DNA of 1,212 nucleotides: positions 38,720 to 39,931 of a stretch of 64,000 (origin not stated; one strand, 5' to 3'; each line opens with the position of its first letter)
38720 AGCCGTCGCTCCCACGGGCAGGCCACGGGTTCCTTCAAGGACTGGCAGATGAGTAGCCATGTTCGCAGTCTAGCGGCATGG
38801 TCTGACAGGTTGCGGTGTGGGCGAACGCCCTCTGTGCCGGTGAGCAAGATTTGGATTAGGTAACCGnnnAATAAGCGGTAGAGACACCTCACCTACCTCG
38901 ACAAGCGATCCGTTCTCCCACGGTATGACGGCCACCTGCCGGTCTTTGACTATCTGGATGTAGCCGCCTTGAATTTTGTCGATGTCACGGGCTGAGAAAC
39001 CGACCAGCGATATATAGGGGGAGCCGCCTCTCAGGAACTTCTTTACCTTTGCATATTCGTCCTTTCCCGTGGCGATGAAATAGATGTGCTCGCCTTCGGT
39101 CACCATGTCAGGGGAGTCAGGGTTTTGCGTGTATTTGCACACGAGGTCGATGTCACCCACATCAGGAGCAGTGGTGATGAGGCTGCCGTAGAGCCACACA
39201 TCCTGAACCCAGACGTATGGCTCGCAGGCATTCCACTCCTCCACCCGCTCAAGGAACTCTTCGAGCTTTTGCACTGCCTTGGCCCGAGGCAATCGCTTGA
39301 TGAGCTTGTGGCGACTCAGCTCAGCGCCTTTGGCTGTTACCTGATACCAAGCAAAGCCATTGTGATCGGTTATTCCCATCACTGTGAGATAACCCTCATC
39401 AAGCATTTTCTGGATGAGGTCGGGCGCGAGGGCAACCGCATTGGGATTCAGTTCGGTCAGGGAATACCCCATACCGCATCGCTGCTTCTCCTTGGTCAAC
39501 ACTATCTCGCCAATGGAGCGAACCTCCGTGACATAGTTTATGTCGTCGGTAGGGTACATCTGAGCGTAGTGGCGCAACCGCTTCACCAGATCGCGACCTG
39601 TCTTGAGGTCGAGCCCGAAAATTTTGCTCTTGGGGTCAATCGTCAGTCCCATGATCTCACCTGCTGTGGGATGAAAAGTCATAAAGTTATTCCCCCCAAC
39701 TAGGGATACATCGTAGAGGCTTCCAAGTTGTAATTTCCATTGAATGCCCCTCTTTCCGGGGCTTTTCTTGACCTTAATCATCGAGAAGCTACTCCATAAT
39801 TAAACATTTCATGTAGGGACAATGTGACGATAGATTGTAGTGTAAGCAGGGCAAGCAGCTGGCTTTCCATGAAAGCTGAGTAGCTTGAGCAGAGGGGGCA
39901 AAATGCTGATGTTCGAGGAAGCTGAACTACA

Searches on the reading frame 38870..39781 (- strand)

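Call 72: search_protein_families(library=pfam, proteins=[window:38870-39781:-], max_evalue=0.01)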
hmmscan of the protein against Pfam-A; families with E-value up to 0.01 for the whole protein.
window:38870-39781:- (304 aa): 1 family
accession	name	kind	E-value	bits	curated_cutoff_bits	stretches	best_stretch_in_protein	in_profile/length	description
PF22014.2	DUF6932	-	0.0029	18.5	27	1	158-230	23-91/142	Family of unknown function (DUF6932)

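Call 89: search_protein_families(library=phrogs, proteins=[window:38870-39781:-], max_evalue=0.001)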
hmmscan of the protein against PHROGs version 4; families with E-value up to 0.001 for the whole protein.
window:38870-39781:- (304 aa): 0 families

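Call 90: search_protein_families(library=ncbifam, proteins=[window:38870-39781:-], max_evalue=0.001)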
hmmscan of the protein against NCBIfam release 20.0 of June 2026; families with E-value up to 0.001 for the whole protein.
window:38870-39781:- (304 aa): 0 families
